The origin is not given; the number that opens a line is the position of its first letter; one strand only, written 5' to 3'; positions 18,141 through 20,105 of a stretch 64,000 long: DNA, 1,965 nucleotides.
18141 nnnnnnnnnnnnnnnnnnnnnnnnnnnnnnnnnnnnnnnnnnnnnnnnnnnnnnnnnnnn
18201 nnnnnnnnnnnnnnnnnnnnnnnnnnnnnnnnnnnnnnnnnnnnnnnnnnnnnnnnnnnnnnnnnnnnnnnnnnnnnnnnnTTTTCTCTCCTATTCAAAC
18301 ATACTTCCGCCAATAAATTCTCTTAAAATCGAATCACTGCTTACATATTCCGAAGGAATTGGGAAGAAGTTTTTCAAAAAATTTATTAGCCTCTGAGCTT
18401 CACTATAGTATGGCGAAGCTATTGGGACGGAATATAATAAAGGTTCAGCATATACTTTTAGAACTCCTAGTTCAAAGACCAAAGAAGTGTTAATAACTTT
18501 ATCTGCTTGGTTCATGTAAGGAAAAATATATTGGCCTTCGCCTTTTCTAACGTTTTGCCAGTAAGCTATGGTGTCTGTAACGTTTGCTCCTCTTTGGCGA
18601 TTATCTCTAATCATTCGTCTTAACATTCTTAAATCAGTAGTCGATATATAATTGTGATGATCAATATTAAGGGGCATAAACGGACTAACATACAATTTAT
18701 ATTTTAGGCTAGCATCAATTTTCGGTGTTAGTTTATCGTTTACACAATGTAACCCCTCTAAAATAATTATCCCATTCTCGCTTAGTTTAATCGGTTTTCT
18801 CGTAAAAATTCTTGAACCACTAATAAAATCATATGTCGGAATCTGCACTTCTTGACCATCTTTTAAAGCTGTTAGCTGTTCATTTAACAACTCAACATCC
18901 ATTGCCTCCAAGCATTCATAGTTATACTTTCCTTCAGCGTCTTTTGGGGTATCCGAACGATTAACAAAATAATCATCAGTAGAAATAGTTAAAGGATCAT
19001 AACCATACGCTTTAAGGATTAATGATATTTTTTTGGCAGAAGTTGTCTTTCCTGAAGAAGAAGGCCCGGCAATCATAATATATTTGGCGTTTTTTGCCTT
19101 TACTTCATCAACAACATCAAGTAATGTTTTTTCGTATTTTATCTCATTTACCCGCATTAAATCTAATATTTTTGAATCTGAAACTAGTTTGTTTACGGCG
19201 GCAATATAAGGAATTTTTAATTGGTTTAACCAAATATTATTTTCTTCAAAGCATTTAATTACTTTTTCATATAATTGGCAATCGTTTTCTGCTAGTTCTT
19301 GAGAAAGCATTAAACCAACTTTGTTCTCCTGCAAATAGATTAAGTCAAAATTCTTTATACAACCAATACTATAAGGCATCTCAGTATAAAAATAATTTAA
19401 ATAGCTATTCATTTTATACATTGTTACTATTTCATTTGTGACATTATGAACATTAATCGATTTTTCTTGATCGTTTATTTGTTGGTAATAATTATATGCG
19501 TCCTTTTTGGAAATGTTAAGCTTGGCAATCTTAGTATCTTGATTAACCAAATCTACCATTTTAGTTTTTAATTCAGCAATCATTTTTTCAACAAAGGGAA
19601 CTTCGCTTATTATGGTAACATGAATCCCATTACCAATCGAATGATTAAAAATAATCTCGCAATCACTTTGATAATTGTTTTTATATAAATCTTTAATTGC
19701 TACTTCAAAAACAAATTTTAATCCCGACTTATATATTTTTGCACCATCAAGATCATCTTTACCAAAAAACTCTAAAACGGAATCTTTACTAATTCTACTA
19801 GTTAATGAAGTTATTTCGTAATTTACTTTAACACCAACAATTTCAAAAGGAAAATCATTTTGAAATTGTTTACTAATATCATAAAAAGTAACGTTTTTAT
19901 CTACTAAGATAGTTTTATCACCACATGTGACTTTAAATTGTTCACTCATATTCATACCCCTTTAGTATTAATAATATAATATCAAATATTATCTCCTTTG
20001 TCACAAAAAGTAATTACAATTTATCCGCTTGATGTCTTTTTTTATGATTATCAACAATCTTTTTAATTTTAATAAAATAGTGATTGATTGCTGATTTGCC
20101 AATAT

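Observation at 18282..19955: A 554-aa TGS-domain / uridine-kinase fusion gene heads the gap operon where cggR normally sits, and is translationally coupled to gap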

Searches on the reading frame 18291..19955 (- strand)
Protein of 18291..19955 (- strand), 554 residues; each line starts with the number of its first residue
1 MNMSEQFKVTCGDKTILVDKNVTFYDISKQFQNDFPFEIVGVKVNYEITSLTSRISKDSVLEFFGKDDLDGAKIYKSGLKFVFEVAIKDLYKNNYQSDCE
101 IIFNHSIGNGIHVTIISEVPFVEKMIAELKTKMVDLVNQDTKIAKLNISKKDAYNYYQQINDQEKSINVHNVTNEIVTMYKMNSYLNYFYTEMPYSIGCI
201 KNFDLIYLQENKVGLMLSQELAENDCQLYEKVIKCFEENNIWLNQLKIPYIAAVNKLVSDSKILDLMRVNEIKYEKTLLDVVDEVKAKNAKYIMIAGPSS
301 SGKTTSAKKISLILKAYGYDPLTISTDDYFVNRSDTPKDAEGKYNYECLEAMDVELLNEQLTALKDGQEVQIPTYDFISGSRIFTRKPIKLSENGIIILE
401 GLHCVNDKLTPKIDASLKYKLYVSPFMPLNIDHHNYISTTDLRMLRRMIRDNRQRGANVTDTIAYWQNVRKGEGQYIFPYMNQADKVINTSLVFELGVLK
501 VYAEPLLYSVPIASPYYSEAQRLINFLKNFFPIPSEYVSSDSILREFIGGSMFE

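Call 4: search_protein_families(library=pfam, proteins=[window:18291-19955:-], max_evalue=0.1)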
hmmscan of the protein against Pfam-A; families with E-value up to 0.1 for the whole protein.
window:18291-19955:- (554 aa): 9 families
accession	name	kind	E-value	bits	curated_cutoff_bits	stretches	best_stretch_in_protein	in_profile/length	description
PF00485.24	PRK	-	4.8e-22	79.2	22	1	293-489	2-188/196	Phosphoribulokinase / Uridine kinase family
PF20720.3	nSTAND3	-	0.0026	17.9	27.2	1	288-326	15-53/155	Novel STAND NTPase 3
PF00448.28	SRP54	-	0.0031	17.6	22.7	1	291-329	2-40/196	SRP54-type protein, GTPase domain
PF13238.12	AAA_18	-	0.0041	18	29.4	1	293-406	1-84/128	AAA domain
PF13479.12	AAA_24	-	0.01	16.1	27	1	291-328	3-32/195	AAA domain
PF13191.12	AAA_16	-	0.043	14.7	32.6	1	276-311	10-45/167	AAA ATPase domain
PF13671.12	AAA_33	-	0.045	14.5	27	0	293-340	2-44/143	AAA domain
PF03266.21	NTPase_1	-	0.048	13.9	23.9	0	293-320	2-29/168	NTPase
PF00437.27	T2SSE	-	0.055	12.5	24.9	1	265-318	118-170/370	Type II/IV secretion system protein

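Call 5: search_protein_families(library=ncbifam, proteins=[window:18291-19955:-], max_evalue=0.1)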
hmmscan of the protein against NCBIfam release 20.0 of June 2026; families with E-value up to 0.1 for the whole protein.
window:18291-19955:- (554 aa): 14 families
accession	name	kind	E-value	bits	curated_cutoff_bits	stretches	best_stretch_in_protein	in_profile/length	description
NF004018.0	PRK05480.1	equivalog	9.3e-28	97.1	180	1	288-490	4-187/210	uridine kinase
TIGR00235.1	udk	equivalog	2.3e-27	96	220.3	1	291-490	7-187/207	uridine kinase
NF005655.0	PRK07429.1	subfamily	8.7e-14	51.4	236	1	293-489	11-184/326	phosphoribulokinase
NF005807.0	PRK07667.1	equivalog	3.4e-09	36.5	221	1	278-403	6-129/193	kinase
TIGR04291.1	arsen_driv_ArsA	equivalog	1.7e-05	23.8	650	1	224-327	252-357/565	arsenical pump-driving ATPase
NF006746.0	PRK09270.1-5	subfamily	3.2e-05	23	250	1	281-403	12-133/210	nucleoside/nucleotide kinase family protein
TIGR00176.1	mobB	equivalog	0.0049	16.9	76.2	1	293-324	2-33/155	molybdopterin-guanine dinucleotide biosynthesis protein B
TIGR00959.1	ffh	equivalog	0.0067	15.3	473.2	1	286-329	95-139/428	signal recognition particle protein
TIGR01526.1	nadR_NMN_Atrans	equivalog_domain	0.017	14.4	341.15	0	284-316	156-188/325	nicotinamide-nucleotide adenylyltransferase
NF007601.2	PRK10247.1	equivalog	0.019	14.5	292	1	266-315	1-52/204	iron efflux ABC transporter ATP-binding subunit FetA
TIGR00064.1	ftsY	equivalog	0.033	13.4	260.7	1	243-327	35-116/279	signal recognition particle-docking protein FtsY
NF005115.0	PRK06547.1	equivalog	0.043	13.2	173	1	280-312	5-37/172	hypothetical protein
NF040888.1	trans_reg_YafC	equivalog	0.071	12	470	0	326-408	169-248/293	DNA-binding transcriptional regulator YafC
TIGR03499.1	FlhF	equivalog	0.079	12.9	174.15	0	283-319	191-228/286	flagellar biosynthesis GTPase FlhF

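Call 6: find_homologous_proteins(query=window:18291-19955:-, max_evalue=0.001)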
Query window:18291-19955:- (554 aa): 7808 proteins with E <= 0.001 among 8000 candidates; the best 120 are listed.
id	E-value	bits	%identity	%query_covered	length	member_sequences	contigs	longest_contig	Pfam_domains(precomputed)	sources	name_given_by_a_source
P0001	0.0e+0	1230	100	100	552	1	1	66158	PF00485.25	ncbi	-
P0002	3.1e-289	978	77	100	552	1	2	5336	PF00485.25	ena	-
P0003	3.7e-287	971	77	100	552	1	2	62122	PF00485.25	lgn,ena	-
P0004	1.7e-286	969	77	100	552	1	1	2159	PF00485.25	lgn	-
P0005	2.0e-267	906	72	100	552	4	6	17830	PF00485.25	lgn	-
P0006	1.4e-218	745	58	100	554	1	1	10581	PF00485.25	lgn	-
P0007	1.5e-187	643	52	96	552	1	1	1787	PF00485.25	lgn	-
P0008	5.2e-186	638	52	100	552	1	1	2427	PF00485.25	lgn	-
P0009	6.3e-183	627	52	97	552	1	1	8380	PF00485.25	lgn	-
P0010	9.8e-183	627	52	100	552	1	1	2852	PF02824.28,PF00485.25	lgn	-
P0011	1.0e-182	627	52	100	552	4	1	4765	PF00485.25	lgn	-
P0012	1.1e-182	627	52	100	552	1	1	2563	PF00485.25,PF00448.29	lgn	-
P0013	1.4e-182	626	50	100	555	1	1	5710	PF00485.25,PF20720.4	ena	-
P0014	4.2e-182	625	51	100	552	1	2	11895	PF00485.25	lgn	-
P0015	7.5e-182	624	50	97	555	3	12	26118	PF00485.25,PF00448.29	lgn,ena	-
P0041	5.7e-177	608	51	96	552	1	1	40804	PF00485.25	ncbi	ncbi:MAG: nucleoside kinase [Bacilli bacterium]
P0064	7.1e-174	597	48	100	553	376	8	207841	PF00485.25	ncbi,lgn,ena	ncbi:MAG: nucleoside kinase [Bacilli bacterium]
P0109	3.3e-170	585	49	100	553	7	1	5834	PF02824.28,PF00485.25,PF20720.4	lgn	-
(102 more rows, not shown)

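Call 7: search_solved_structures(query=window:18291-19955:-, max_evalue=1, show_alignments=1)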
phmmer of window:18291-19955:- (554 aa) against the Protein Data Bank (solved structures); distinct sequences matched with E-value up to 1: 38.
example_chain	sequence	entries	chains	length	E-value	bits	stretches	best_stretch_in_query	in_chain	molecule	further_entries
7z66_AAAA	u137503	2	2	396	2e-10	43.2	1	292-416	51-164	Inorganic pyrophosphatase TTM1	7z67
9y3v_K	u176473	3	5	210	4.3e-10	42.1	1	293-467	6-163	Uridine kinase P10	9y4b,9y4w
3w8r_A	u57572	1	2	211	6.9e-10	41.5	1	292-488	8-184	Uridine kinase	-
3asy_A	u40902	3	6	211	8.9e-10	41.1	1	292-488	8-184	Uridine kinase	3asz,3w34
6pwz_A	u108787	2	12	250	8.1e-09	37.9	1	293-488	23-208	Uridine-cytidine kinase 2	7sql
1udw_A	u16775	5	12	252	8.3e-09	37.9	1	293-488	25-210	Uridine-cytidine kinase 2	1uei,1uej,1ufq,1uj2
6n53_A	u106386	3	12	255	8.7e-09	37.8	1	293-488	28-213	Uridine-cytidine kinase 2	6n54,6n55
1xrj_A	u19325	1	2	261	9.4e-09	37.7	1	293-488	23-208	Uridine-cytidine kinase 2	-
2jeo_A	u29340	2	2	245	2.6e-08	36.2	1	293-405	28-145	URIDINE-CYTIDINE KINASE 1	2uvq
9sgf_A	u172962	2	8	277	4.1e-08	35.6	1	293-404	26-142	Uridine-cytidine kinase 1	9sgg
6gve_J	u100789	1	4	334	2.8e-07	32.8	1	292-488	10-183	Phosphoribulokinase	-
1rz3_A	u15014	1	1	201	9.6e-07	31.1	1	285-412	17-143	hypothetical protein RBSTP0775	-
6hzk_A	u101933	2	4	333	1.6e-06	30.3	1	292-489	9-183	Phosphoribulokinase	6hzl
6kev_A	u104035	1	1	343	1.7e-06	30.3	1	292-489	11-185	Phosphoribulokinase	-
5b3f_A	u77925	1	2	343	4.2e-05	25.7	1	293-489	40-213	Phosphoribulokinase/uridine kinase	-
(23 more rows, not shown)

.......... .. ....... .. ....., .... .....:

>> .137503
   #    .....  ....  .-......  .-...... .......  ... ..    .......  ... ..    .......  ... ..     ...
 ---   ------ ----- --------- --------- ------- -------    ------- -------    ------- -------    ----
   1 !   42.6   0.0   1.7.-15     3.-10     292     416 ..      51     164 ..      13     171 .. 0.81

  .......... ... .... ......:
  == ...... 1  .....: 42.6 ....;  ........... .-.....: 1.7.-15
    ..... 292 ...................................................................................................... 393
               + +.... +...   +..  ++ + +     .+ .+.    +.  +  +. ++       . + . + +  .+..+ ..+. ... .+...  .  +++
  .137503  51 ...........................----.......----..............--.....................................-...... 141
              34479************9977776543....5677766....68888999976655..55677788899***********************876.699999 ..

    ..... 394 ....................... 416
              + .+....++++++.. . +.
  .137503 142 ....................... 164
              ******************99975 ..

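Call 10: search_solved_structures(query=A1, max_evalue=1, show_alignments=0)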
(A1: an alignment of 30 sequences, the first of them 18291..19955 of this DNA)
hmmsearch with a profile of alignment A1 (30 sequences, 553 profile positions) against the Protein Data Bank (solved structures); distinct sequences matched with E-value up to 1: 110 (the best 60 are shown).
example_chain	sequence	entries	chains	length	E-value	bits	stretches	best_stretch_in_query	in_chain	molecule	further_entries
2jeo_A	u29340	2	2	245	4.2e-14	55.1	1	291-486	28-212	URIDINE-CYTIDINE KINASE 1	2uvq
9sgf_A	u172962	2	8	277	7.1e-14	54.4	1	291-486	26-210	Uridine-cytidine kinase 1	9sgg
6pwz_A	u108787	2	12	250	2.3e-13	52.7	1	292-486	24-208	Uridine-cytidine kinase 2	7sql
6vu9_A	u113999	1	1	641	2.4e-13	52.6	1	3-201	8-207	Threonine--tRNA ligase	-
1udw_A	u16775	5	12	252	2.4e-13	52.6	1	292-486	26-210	Uridine-cytidine kinase 2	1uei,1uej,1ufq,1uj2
6n53_A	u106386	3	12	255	2.5e-13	52.6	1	292-486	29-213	Uridine-cytidine kinase 2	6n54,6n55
1xrj_A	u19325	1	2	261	2.8e-13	52.4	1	292-486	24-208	Uridine-cytidine kinase 2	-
1nyq_A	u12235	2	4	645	6.1e-12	48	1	3-200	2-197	threonyl-tRNA synthetase 1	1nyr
9y3v_K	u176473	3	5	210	1.5e-11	46.7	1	291-487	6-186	Uridine kinase P10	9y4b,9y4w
3w8r_A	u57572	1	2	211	1.3e-10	43.6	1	291-419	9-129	Uridine kinase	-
3asy_A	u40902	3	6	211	1.9e-10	43.1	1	291-419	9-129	Uridine kinase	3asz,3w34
1tje_A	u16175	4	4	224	8.3e-10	40.9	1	7-160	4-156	Threonyl-tRNA synthetase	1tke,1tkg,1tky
1rz3_A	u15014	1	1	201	1.2e-09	40.4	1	286-401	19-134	hypothetical protein RBSTP0775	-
1qf6_A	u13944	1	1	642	8.5e-09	37.6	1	7-160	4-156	THREONYL-TRNA SYNTHETASE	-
6gve_J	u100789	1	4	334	6.1e-08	34.8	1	290-420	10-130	Phosphoribulokinase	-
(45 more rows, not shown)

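Call 11: search_protein_families(library=pfam, alignment_id=A1, max_evalue=1)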
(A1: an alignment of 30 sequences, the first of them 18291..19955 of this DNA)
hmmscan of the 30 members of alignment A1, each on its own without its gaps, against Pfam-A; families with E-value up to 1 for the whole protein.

A. member 1, window:18291-19955:- (554 aa): 9 families
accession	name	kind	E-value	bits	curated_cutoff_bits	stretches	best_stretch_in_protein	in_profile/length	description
PF00485.24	PRK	-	4.8e-22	79.2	22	1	293-489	2-188/196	Phosphoribulokinase / Uridine kinase family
PF20720.3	nSTAND3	-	0.0026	17.9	27.2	1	288-326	15-53/155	Novel STAND NTPase 3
PF00448.28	SRP54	-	0.0031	17.6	22.7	1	291-329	2-40/196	SRP54-type protein, GTPase domain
PF13238.12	AAA_18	-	0.0041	18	29.4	1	293-406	1-84/128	AAA domain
PF13479.12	AAA_24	-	0.01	16.1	27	1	291-328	3-32/195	AAA domain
PF13191.12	AAA_16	-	0.043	14.7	32.6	1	276-311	10-45/167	AAA ATPase domain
PF13671.12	AAA_33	-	0.045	14.5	27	1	293-340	2-44/143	AAA domain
PF03266.21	NTPase_1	-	0.048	13.9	23.9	0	293-320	2-29/168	NTPase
PF00437.27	T2SSE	-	0.055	12.5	24.9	1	265-318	118-170/370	Type II/IV secretion system protein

B. families by the number of members that match (of 30 scanned): 72 families (the first 25 are shown)
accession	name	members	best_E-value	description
PF00485.24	PRK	30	2.9e-24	Phosphoribulokinase / Uridine kinase family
PF20720.3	nSTAND3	30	2.9e-07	Novel STAND NTPase 3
PF00448.28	SRP54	30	2.5e-05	SRP54-type protein, GTPase domain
PF13191.12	AAA_16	29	0.00036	AAA ATPase domain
PF13671.12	AAA_33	28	0.0029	AAA domain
PF25199.1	nSTAND_NTPase5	26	0.00025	Novel STAND NTPase 5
PF00437.27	T2SSE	25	0.00017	Type II/IV secretion system protein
PF01656.29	CbiA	24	0.00092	CobQ/CobB/MinD/ParA nucleotide binding domain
PF13521.12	AAA_28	22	0.00072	AAA domain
PF13604.12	AAA_30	21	0.0013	AAA domain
PF02824.27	TGS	20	1.6e-07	TGS domain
PF12775.13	AAA_7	20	0.0026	P-loop containing dynein motor region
PF13238.12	AAA_18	19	0.0023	AAA domain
PF08433.16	KTI12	15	0.0024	Chromatin associated protein KTI12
PF02374.21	ArsA_ATPase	12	0.00095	Anion-transporting ATPase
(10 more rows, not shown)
